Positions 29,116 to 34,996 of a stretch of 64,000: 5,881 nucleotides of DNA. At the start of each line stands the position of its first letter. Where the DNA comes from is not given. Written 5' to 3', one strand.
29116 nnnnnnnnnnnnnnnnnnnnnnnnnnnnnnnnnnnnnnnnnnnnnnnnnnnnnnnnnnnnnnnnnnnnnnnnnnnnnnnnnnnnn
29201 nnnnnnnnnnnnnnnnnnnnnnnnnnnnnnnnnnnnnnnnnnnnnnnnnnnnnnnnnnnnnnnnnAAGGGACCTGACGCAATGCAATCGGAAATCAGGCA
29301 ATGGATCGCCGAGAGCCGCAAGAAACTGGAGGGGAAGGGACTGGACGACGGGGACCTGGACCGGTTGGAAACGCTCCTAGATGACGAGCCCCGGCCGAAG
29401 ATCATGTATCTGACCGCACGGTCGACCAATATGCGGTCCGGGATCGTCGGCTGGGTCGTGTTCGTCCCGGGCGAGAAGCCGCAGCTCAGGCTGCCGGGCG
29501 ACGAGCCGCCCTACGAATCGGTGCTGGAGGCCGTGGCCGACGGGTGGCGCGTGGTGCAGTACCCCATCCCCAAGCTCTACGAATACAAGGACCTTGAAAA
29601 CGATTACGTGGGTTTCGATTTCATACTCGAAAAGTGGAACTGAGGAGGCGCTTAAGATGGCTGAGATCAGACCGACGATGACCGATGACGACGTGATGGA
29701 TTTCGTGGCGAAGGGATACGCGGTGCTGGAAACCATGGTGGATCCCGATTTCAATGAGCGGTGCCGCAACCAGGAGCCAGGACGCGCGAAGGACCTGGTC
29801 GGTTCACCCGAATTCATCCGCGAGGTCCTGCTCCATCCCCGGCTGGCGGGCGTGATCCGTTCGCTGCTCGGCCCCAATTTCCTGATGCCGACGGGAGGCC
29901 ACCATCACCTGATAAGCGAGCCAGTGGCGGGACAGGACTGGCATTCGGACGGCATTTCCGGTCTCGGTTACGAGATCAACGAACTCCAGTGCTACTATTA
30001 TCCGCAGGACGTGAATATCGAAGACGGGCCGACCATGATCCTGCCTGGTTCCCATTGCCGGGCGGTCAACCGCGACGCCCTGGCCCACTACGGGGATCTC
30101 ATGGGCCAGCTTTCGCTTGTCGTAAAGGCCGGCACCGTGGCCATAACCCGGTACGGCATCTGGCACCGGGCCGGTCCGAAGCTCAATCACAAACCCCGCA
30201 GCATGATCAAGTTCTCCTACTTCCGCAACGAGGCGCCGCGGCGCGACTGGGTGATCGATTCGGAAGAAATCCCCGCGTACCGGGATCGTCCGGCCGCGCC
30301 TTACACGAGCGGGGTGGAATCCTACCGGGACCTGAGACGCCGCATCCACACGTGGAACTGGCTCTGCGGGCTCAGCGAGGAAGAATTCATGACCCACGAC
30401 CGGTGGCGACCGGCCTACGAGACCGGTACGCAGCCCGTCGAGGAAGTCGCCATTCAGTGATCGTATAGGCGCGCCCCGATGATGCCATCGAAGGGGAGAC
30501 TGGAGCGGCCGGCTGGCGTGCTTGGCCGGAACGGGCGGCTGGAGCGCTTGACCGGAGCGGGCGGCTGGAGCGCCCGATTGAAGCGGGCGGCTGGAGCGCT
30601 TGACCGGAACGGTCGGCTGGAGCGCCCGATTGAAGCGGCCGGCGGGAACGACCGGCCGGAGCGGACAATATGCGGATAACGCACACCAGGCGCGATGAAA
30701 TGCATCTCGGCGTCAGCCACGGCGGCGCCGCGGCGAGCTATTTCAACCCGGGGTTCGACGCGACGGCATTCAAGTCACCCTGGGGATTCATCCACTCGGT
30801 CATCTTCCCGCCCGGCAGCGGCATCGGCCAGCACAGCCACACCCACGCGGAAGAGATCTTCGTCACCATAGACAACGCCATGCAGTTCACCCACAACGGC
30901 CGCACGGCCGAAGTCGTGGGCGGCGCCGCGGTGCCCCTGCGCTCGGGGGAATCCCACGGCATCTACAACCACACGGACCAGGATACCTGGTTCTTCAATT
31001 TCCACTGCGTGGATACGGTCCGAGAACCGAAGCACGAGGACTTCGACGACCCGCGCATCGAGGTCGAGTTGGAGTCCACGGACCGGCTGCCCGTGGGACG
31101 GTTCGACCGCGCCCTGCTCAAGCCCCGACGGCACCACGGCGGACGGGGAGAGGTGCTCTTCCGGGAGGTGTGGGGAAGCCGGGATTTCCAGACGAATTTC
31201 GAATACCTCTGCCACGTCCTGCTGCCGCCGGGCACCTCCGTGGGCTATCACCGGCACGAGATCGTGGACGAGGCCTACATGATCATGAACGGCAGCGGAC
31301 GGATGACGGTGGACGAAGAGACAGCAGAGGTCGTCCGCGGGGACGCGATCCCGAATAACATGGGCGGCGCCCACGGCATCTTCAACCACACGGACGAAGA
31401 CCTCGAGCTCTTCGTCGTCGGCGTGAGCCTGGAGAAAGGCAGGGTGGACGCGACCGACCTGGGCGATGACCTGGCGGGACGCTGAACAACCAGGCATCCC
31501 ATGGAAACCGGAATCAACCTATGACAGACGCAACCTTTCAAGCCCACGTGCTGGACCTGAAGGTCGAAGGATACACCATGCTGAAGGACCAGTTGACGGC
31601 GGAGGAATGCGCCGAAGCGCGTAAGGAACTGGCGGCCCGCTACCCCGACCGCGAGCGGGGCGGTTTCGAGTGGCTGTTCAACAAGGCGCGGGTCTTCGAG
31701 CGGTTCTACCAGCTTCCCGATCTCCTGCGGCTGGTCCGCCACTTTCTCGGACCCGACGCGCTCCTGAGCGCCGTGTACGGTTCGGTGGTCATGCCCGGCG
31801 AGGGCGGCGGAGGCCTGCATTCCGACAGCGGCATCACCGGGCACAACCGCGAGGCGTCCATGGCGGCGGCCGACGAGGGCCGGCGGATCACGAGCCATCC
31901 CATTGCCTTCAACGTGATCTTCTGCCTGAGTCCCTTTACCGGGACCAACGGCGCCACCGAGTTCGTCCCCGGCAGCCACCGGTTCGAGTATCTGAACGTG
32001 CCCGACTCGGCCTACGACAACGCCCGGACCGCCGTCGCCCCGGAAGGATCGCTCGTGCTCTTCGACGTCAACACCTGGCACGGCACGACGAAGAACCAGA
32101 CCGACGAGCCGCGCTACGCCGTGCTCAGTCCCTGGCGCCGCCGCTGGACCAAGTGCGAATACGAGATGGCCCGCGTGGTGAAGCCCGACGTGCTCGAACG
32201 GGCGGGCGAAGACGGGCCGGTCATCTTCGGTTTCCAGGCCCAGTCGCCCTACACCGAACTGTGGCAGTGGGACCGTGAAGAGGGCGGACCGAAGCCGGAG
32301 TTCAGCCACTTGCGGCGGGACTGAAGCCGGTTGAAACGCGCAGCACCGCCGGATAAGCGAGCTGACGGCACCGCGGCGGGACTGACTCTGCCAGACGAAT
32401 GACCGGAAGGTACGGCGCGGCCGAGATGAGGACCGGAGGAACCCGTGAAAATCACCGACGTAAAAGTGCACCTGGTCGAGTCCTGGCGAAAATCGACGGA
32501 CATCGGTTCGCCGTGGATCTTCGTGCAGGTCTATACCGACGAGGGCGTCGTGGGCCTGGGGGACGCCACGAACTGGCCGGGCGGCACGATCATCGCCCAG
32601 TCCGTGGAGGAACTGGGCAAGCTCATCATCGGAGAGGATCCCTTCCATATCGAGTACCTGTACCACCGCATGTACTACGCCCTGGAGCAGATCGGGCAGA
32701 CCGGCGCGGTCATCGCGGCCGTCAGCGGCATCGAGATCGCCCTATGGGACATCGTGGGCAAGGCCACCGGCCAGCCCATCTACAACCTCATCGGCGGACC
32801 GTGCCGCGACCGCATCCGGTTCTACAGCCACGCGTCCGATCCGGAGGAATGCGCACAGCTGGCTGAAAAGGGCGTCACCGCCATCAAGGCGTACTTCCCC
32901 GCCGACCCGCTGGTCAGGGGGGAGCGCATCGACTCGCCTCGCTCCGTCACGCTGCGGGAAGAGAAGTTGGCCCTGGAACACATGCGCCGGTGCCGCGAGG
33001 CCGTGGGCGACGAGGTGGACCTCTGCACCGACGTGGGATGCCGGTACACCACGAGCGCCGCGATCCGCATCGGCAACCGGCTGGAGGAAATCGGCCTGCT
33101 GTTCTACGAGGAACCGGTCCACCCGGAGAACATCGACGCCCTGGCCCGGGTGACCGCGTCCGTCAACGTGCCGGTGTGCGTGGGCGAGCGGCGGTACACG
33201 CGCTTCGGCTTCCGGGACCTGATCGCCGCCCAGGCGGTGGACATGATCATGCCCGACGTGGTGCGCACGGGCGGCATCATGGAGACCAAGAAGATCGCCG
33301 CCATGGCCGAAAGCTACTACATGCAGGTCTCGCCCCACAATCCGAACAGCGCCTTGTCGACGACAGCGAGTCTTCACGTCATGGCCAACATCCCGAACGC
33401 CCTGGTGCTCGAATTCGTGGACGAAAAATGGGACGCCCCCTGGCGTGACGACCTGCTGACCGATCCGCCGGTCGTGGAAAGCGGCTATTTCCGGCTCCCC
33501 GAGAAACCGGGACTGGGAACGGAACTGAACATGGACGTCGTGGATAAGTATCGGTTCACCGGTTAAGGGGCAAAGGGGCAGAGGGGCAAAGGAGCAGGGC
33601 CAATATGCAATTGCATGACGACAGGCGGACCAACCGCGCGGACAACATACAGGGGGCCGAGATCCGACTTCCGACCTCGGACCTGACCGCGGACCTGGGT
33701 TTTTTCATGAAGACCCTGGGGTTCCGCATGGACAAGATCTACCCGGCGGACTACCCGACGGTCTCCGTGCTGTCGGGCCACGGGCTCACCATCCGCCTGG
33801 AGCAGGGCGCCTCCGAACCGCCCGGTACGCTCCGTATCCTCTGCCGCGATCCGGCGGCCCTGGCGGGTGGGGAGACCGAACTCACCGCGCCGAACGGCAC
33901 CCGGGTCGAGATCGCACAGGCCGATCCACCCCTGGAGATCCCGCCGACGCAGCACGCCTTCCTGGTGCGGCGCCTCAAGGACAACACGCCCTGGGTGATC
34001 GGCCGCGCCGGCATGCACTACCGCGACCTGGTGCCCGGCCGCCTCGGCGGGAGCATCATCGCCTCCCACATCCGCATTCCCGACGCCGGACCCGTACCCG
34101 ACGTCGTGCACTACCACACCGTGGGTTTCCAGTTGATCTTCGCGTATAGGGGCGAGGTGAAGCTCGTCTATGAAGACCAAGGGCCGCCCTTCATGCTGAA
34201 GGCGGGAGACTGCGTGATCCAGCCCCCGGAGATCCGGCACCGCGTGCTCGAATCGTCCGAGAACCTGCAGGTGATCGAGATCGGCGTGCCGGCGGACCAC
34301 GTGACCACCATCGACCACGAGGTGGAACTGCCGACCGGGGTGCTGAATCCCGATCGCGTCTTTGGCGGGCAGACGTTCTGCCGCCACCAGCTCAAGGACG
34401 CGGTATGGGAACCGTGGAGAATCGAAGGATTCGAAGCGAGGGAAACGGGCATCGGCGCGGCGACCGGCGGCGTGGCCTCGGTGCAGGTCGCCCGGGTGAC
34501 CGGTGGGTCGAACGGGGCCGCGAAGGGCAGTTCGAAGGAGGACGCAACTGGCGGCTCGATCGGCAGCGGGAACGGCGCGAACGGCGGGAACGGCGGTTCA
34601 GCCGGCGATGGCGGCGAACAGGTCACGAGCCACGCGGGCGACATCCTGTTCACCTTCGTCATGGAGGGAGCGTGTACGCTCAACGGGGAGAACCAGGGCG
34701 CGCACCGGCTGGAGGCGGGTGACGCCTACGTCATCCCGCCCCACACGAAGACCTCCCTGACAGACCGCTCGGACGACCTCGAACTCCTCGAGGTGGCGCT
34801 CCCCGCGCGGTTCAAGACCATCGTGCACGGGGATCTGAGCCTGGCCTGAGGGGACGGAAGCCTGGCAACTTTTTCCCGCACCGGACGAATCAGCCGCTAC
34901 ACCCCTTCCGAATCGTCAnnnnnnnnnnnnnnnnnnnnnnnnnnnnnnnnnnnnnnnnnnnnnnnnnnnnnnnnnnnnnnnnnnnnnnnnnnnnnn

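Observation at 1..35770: Extreme local expansion of PhyH-family Fe(II)/2OG dioxygenases (at least 10 paralogs in about 36 kb) with cupins, amidohydrolases and formamidases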

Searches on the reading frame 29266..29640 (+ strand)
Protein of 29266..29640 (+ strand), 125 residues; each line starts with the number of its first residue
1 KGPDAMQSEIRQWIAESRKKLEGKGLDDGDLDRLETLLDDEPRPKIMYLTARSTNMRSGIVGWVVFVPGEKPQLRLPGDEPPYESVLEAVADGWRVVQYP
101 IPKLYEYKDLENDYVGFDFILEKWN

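Call 7: search_protein_families(library=pfam, proteins=[window:29266-29640:+], max_evalue=0.01)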
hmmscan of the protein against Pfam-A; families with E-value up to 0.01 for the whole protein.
window:29266-29640:+ (125 aa): 0 families

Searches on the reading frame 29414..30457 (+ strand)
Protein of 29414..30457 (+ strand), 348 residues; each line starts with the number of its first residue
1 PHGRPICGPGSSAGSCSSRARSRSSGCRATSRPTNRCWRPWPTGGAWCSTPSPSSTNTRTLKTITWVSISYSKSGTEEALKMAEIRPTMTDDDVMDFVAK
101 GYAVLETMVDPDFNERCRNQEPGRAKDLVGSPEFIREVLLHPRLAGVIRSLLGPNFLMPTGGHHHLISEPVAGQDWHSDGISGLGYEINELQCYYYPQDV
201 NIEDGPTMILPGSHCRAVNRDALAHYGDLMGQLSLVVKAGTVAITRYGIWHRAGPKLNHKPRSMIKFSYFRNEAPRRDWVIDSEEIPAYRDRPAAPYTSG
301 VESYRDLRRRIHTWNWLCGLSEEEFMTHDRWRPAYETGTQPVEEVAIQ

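Call 7: search_protein_families(library=pfam, proteins=[window:29414-30457:+], max_evalue=0.01)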
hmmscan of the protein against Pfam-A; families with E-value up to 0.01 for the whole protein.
window:29414-30457:+ (348 aa): 1 family
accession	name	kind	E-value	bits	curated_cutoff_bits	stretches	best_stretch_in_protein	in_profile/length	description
PF05721.19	PhyH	-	2.4e-09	38.2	22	1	122-263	47-212/213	Phytanoyl-CoA dioxygenase (PhyH)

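Call 14: search_protein_families(library=ncbifam, proteins=[window:29594-30457:+], max_evalue=0.01)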
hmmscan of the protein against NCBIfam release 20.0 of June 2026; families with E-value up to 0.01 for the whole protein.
window:29594-30457:+ (288 aa): 0 families

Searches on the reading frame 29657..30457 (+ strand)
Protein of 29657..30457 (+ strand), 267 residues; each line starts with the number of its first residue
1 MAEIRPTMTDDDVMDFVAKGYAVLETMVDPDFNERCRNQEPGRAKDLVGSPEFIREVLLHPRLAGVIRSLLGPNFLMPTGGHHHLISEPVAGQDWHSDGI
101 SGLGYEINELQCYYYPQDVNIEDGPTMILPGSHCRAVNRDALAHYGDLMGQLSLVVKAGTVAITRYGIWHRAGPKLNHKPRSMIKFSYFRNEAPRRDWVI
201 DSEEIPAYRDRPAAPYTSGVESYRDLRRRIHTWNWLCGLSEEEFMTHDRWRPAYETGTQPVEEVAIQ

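Call 53: search_solved_structures(query=window:29657-30457:+, max_evalue=0.1)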
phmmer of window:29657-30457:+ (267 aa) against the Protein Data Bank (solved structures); distinct sequences matched with E-value up to 0.1: 0.

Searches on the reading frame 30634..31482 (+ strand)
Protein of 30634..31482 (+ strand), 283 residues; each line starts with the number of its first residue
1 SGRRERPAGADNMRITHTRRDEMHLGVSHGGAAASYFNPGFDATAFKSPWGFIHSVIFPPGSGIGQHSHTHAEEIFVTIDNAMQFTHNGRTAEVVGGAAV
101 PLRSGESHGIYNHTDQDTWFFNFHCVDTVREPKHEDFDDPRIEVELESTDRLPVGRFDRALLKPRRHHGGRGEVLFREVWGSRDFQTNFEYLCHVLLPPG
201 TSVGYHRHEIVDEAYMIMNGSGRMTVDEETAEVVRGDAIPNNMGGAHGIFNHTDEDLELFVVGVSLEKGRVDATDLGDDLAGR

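Call 7: search_protein_families(library=pfam, proteins=[window:30634-31482:+], max_evalue=0.01)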
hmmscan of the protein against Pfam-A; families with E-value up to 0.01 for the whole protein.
window:30634-31482:+ (283 aa): 4 families
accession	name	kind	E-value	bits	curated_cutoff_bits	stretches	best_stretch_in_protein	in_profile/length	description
PF07883.17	Cupin_2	-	8.3e-17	61.1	27.2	2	194-262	2-69/70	Cupin domain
PF02311.25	AraC_binding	-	0.00027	21.1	21.1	0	215-267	27-79/135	AraC-like ligand binding domain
PF01050.24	MannoseP_isomer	-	0.0015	19.1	23.6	0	193-262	31-100/116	Mannose-6-phosphate isomerase C-terminal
PF12973.13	Cupin_7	-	0.0079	16.4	27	0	56-78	38-60/105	ChrR Cupin-like domain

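Call 40: search_protein_families(library=ncbifam, proteins=[window:30670-31482:+], max_evalue=0.0001)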
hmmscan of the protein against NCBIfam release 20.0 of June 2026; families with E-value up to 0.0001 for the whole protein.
window:30670-31482:+ (271 aa): 0 families

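Call 92: search_solved_structures(query=window:30670-31482:+, max_evalue=0.1)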
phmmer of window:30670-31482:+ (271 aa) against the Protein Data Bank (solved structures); distinct sequences matched with E-value up to 0.1: 19.
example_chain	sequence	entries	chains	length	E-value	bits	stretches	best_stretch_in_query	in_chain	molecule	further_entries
1o4t_A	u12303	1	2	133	5.4e-09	39.1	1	155-251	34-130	putative oxalate decarboxylase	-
3h7j_A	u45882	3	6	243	2.8e-06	30.2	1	26-111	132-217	Bacilysin biosynthesis protein bacB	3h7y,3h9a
3l2h_A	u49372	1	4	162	5.1e-05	26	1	185-260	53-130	Putative sugar phosphate isomerase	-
5uqp_A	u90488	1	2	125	0.002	20.8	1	180-248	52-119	Cupin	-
7zvy_G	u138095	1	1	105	0.0096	18.6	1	183-253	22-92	Cupin_2 domain-containing protein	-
7zvy_E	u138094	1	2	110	0.011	18.4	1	183-253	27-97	Cupin_2 domain-containing protein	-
4rd7_A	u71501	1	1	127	0.011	18.3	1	184-250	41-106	Cupin 2 conserved barrel domain protein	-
7zvy_B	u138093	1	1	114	0.012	18.3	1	183-253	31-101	Cupin_2 domain-containing protein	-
7zvy_A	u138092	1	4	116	0.013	18.2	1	183-253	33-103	Cupin_2 domain-containing protein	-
7zvm_A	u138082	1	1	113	0.022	17.4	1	182-252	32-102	Mannose-6-phosphate isomerase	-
1v70_A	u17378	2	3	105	0.024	17.3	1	180-250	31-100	probable antibiotics synthesis protein | hypothetical protein TTHA0104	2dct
3cew_A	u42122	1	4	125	0.029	17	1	185-247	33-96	Uncharacterized cupin protein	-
8awo_A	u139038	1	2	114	0.056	16.1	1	42-109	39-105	Cupin_2 domain-containing protein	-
4mv2_A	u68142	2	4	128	0.058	16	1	185-251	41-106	plu4264 | plu4264 protein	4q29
2gu9_A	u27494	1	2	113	0.062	15.9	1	184-245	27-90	tetracenomycin polyketide synthesis protein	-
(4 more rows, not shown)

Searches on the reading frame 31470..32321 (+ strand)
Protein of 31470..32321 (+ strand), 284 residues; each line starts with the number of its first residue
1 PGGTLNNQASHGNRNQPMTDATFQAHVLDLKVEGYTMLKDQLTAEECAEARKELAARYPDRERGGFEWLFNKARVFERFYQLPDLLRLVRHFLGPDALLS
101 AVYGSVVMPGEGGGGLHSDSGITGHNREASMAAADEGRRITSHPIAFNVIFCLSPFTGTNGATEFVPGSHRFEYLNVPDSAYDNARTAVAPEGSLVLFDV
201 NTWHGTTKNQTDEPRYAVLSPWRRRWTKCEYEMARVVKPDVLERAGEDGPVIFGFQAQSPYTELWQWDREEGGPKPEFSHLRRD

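Call 8: search_protein_families(library=pfam, proteins=[window:31470-32321:+], max_evalue=0.01)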
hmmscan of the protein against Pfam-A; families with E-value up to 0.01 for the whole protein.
window:31470-32321:+ (284 aa): 2 families
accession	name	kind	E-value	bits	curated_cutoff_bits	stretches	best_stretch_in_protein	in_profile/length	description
PF05721.19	PhyH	-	1.2e-17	65.3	22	1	33-215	4-211/213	Phytanoyl-CoA dioxygenase (PhyH)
PF13759.12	2OG-FeII_Oxy_5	-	0.0095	16.7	27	0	184-218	64-98/101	Putative 2OG-Fe(II) oxygenase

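Call 14: search_protein_families(library=ncbifam, proteins=[window:31521-32321:+], max_evalue=0.01)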
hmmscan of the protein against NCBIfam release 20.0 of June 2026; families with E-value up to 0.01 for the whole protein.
window:31521-32321:+ (267 aa): 1 family
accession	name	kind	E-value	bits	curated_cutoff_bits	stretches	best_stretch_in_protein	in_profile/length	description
TIGR02408.1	ectoine_ThpD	equivalog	0.00055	19.4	336.5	0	175-201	217-243/277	ectoine hydroxylase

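Call 54: search_solved_structures(query=window:31521-32321:+, max_evalue=0.1)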
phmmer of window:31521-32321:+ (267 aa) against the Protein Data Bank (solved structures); distinct sequences matched with E-value up to 0.1: 45.
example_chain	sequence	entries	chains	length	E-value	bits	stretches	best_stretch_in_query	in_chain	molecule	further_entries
8zyb_E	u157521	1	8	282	9.6e-10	41.5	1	110-250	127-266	DhiD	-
5m0t_A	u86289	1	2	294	7.1e-09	38.7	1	127-196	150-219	Alpha-ketoglutarate-dependent non-heme iron oxygenase EasH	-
9j1h_A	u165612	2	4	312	1.7e-06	30.9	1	123-241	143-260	Verruculogen synthase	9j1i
9les_A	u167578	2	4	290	1.9e-06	30.7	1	123-241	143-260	Verruculogen synthase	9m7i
9ler_A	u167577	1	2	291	1.9e-06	30.7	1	123-241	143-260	Verruculogen synthase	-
6oxj_A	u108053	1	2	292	1.9e-06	30.7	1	123-241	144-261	Verruculogen synthase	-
7etk_A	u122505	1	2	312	2.2e-06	30.5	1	123-241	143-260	Verruculogen synthase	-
7etl_A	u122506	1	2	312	2.2e-06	30.5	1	123-241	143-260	Verruculogen synthase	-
4y5s_A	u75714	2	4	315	2.2e-06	30.5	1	123-241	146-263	Verruculogen synthase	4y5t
6oxh_A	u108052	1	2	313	2.2e-06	30.5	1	123-241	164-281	Verruculogen synthase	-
7wsb_A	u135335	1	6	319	2.2e-06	30.5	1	123-241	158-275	Verruculogen synthase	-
7vbq_A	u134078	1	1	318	2.6e-06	30.3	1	90-203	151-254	Fe(II)/(alpha)ketoglutarate-dependent dioxygenase TlxJ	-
7de0_B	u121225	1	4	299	2.6e-06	30.2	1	123-241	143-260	FtmOx1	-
9wyh_A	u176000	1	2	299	4.6e-06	29.4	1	128-243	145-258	Oxidoreductase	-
7fcb_C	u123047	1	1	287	1.8e-05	27.5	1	95-203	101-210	2-oxoglutarate/Fe(II)-dependent dioxygenase SptF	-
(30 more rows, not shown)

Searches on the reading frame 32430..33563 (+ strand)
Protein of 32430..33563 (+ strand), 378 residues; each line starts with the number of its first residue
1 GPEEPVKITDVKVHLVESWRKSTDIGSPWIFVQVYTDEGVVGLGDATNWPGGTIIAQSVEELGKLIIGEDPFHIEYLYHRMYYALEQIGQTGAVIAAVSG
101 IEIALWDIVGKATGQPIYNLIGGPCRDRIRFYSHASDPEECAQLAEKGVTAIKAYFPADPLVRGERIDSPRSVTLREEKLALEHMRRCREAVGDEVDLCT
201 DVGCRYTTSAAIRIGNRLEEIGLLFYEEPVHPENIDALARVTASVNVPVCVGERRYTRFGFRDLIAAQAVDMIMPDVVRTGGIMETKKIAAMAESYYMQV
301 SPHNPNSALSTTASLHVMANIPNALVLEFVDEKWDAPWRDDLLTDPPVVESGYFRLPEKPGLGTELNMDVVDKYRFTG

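Call 8: search_protein_families(library=pfam, proteins=[window:32430-33563:+], max_evalue=0.01)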
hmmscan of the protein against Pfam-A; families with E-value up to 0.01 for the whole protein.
window:32430-33563:+ (378 aa): 2 families
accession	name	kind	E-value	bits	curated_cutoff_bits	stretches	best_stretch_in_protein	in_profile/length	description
PF13378.12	MR_MLE_C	-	2.4e-63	214.2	29.4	1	139-369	4-218/219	Enolase C-terminal domain-like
PF02746.21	MR_MLE_N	-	6.8e-19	68.7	22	1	27-122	26-117/117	Mandelate racemase / muconate lactonizing enzyme, N-terminal domain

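Call 40: search_protein_families(library=ncbifam, proteins=[window:32445-33563:+], max_evalue=0.0001)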
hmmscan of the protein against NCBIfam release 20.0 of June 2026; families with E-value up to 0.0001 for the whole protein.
window:32445-33563:+ (373 aa): 12 families
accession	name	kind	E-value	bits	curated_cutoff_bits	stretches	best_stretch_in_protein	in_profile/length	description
NF010624.0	PRK14017.1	equivalog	8.2e-75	252.3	311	1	21-368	12-359/382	galactonate dehydratase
NF040790.2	glucon_galact_dh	equivalog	2.5e-72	243.9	750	1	1-371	1-371/390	bifunctional D-gluconate/D-galactonate dehydratase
NF040866.1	AraD_Arch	equivalog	3.2e-59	200.8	650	1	26-371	36-371/372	arabinonate dehydratase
NF043051.1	ManoateDhtManD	equivalog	4.1e-53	180.7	550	2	178-371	193-385/403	D-mannonate dehydratase ManD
NF011654.0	PRK15072.1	subfamily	4.8e-48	164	430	2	178-371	194-386/404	D-galactonate dehydratase family protein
NF011968.0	PRK15440.1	equivalog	1.3e-42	146.1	393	1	25-366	60-388/395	L-rhamnonate dehydratase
NF047820.1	TalGalacDh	equivalog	3.3e-40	138.2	500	1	24-362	38-357/371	L-talarate/galactarate dehydratase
TIGR02534.1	mucon_cyclo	subfamily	4e-31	108.4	334.95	1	24-370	29-366/368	muconate/chloromuconate family cycloisomerase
NF043002.1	HProlDhtase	equivalog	4.3e-18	65.3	500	1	27-367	36-360/366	cis-3-hydroxy-L-proline dehydratase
TIGR01928.1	menC_lowGC_arch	equivalog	1.5e-10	40.6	200.65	1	76-295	75-278/325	o-succinylbenzoate synthase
NF041118.1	A_G_epim_Thtga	equivalog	2.7e-10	39.9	500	1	25-294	32-286/341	L-Ala-D/L-Glu epimerase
TIGR03247.1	glucar-dehydr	equivalog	2.1e-07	30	828.7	0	260-368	298-404/441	glucarate dehydratase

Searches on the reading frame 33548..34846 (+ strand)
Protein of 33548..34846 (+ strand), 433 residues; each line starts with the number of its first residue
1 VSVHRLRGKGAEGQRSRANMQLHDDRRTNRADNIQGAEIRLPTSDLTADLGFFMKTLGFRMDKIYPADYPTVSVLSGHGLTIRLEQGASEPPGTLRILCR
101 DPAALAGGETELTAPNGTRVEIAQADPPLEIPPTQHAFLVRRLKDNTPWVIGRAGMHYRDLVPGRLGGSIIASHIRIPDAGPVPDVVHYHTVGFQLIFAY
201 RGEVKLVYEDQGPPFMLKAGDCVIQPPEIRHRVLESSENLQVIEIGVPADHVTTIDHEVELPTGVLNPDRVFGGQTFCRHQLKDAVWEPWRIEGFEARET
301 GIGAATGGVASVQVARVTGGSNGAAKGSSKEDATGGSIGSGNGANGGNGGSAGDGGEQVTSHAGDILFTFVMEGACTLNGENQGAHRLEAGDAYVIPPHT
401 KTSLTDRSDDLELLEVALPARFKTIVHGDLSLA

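Call 8: search_protein_families(library=pfam, proteins=[window:33548-34846:+], max_evalue=0.01)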
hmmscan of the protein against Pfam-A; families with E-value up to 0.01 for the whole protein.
window:33548-34846:+ (433 aa): 4 families
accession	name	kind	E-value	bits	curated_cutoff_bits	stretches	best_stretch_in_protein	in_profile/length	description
PF07883.17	Cupin_2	-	4.9e-14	52.2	27.2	2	187-244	13-68/70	Cupin domain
PF12852.13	Cupin_6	-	1.9e-08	34.7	26.7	1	364-410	33-80/183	Cupin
PF05899.18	Cupin_3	-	1.2e-07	31.7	23.5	1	368-402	28-62/74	EutQ-like cupin domain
PF02311.25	AraC_binding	-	1.3e-06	28.6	21.1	0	188-242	19-71/135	AraC-like ligand binding domain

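Call 40: search_protein_families(library=ncbifam, proteins=[window:33605-34846:+], max_evalue=0.0001)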
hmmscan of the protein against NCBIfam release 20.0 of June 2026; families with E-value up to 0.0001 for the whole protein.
window:33605-34846:+ (414 aa): 0 families
